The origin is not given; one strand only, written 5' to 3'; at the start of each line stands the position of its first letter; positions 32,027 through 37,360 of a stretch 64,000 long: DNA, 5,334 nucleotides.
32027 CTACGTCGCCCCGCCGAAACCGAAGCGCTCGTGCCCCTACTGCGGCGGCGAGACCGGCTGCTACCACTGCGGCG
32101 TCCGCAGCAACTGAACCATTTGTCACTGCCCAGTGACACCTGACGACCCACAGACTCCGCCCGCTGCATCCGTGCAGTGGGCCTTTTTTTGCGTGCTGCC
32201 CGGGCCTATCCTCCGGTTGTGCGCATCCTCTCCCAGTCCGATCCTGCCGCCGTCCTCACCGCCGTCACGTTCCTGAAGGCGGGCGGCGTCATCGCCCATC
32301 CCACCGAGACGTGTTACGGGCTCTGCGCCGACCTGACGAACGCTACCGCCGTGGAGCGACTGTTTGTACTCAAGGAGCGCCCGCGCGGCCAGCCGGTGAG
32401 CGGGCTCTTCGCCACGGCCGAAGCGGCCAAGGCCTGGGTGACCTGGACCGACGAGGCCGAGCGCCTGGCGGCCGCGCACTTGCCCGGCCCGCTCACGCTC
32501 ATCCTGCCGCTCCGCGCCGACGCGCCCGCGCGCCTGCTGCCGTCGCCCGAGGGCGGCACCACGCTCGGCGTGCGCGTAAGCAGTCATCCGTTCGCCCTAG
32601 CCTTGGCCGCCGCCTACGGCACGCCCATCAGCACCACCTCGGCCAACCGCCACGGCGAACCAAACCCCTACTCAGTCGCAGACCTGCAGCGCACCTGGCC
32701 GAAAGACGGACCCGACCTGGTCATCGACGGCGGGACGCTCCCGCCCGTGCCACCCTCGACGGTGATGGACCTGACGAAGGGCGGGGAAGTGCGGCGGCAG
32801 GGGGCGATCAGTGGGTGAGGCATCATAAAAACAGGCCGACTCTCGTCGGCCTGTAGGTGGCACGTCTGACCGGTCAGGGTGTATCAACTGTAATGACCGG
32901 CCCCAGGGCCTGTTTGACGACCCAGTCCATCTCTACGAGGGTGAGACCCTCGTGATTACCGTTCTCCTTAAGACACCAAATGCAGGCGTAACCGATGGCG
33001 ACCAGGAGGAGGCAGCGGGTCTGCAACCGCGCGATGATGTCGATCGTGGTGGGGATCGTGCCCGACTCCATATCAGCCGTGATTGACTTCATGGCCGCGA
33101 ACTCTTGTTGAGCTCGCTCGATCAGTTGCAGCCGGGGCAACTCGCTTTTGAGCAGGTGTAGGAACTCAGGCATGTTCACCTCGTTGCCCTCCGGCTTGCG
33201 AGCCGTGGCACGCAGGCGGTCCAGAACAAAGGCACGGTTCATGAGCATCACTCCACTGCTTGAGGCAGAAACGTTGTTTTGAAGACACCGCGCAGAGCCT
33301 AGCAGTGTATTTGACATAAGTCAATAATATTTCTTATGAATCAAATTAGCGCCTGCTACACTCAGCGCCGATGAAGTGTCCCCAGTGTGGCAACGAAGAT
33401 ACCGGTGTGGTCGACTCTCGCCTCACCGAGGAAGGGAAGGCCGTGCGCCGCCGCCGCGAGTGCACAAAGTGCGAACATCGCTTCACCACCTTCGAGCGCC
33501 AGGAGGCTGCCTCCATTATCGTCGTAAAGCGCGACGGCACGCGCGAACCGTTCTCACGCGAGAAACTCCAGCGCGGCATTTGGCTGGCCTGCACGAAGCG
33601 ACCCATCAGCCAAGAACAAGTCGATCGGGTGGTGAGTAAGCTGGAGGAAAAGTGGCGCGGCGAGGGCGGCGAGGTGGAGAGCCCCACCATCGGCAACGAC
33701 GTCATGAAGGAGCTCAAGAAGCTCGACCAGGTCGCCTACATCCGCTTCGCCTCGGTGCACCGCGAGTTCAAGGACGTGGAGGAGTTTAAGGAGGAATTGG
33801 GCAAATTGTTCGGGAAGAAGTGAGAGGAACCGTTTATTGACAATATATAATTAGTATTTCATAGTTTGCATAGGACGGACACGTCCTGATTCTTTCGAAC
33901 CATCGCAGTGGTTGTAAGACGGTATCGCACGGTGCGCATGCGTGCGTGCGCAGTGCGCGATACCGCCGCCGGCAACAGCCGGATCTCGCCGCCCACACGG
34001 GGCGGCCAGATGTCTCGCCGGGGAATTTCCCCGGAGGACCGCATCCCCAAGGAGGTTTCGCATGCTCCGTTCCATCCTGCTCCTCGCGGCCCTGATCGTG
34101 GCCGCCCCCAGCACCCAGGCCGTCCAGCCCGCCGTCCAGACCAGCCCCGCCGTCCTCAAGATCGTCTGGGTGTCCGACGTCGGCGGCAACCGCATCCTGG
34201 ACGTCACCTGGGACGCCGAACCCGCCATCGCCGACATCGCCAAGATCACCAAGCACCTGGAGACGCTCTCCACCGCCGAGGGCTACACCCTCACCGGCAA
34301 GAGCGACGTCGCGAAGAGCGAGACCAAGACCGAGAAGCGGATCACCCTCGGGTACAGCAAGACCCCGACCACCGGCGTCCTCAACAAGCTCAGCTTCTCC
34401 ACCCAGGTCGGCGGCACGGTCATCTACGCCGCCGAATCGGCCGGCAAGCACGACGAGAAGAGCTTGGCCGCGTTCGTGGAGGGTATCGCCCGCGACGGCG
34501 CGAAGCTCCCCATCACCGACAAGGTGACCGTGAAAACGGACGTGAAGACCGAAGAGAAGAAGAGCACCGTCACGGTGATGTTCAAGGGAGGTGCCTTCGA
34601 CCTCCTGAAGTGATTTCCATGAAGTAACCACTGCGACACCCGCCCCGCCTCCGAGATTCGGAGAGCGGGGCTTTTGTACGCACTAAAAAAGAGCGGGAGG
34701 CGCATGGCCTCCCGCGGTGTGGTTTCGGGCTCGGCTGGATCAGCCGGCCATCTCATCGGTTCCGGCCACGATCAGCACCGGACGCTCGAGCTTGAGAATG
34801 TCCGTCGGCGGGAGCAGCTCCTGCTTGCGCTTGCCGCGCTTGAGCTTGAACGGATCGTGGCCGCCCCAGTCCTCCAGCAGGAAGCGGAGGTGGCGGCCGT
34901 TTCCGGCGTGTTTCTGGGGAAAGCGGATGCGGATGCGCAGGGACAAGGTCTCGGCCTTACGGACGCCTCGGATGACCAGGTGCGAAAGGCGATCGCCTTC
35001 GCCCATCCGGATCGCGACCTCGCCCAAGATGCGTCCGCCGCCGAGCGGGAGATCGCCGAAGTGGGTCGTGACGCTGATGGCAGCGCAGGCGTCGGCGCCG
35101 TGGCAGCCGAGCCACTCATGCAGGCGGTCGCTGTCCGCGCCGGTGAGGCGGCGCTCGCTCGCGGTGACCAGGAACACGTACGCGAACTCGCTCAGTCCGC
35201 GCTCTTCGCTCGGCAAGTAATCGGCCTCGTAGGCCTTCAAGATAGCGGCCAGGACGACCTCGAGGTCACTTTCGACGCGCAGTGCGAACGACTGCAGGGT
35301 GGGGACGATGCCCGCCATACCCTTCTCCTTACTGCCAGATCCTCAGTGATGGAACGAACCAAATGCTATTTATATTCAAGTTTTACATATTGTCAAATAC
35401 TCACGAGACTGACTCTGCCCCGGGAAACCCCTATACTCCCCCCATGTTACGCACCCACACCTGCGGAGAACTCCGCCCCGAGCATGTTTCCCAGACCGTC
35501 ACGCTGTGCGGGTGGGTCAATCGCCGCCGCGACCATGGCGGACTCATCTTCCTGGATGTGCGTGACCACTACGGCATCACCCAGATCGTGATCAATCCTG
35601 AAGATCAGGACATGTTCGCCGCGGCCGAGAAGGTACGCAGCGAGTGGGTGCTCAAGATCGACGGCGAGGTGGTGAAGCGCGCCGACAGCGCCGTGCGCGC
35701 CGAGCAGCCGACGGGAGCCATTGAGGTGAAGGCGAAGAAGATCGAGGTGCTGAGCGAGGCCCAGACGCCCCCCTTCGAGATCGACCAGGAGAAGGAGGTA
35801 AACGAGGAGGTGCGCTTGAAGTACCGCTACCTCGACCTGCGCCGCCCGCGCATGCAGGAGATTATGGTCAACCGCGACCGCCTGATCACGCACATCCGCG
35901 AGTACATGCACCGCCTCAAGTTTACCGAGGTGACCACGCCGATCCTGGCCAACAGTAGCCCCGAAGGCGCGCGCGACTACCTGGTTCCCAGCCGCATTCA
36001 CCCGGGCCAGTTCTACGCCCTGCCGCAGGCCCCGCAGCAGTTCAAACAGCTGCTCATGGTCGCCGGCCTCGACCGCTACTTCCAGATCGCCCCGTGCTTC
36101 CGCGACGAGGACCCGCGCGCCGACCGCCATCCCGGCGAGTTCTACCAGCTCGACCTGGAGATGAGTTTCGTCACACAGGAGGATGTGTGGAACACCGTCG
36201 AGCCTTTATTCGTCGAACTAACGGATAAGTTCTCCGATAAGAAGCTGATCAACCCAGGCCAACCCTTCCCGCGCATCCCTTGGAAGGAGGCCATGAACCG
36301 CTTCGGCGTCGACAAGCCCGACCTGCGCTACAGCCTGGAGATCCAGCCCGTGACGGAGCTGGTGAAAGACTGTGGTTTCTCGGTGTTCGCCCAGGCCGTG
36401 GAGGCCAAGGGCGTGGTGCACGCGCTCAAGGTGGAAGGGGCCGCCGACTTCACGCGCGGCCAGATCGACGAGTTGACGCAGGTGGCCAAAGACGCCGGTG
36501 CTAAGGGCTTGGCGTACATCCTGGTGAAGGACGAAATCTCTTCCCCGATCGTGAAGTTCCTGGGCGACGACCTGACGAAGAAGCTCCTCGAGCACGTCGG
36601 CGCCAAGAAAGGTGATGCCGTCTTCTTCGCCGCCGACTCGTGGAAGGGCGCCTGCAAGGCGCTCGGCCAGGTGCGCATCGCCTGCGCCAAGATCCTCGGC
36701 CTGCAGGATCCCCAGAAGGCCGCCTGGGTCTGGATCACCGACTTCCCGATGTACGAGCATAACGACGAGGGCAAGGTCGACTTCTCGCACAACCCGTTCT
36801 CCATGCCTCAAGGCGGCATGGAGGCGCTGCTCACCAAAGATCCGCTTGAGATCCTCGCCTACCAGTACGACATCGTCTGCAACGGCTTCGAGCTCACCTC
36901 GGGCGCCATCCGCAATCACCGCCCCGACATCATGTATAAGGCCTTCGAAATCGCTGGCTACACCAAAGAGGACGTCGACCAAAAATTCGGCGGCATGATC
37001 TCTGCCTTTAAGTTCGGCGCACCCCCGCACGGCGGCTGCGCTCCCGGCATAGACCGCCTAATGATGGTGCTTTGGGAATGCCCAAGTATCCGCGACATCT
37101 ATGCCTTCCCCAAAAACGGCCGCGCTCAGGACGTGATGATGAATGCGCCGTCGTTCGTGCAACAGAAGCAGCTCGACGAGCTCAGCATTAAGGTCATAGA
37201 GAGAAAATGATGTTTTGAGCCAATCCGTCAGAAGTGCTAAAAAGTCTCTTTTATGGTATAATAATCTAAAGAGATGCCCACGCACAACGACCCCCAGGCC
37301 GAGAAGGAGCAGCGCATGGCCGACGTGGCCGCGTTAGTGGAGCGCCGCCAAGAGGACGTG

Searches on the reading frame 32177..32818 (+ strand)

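Call 92: search_protein_families(library=pfam, proteins=[window:32177-32818:+], max_evalue=0.001)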
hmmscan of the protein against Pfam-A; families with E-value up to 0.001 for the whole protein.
window:32177-32818:+ (213 aa): 1 family
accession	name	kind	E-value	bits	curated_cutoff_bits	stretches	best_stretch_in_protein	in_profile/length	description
PF01300.24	Sua5_yciO_yrdC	-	2e-42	145.1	25.1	1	32-209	2-178/178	Telomere recombination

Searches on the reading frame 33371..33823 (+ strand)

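Call 92: search_protein_families(library=pfam, proteins=[window:33371-33823:+], max_evalue=0.001)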
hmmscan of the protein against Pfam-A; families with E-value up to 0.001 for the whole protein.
window:33371-33823:+ (150 aa): 2 families
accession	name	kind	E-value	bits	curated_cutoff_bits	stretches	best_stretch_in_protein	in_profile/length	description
PF22811.2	Zn_ribbon_NrdR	-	8.5e-21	74.1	27.2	1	1-42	1-42/42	Transcriptional repressor NrdR-like, N-terminal domain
PF03477.21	ATP-cone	-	1.4e-19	70.9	25.8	1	50-135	2-87/88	ATP cone domain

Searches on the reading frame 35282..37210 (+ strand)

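Call 92: search_protein_families(library=pfam, proteins=[window:35282-37210:+], max_evalue=0.001)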
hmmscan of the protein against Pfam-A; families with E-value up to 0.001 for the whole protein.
window:35282-37210:+ (642 aa): 3 families
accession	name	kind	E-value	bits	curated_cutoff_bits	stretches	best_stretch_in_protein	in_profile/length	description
PF00152.25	tRNA-synt_2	-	1.4e-111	372.9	25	1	174-612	1-307/308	tRNA synthetases class II (D, K and N)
PF02938.19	GAD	-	8.7e-26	90.4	23.4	1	369-461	1-95/95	GAD domain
PF01336.31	tRNA_anti-codon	-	2.8e-17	62.8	27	1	73-157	1-75/75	OB-fold nucleic acid binding domain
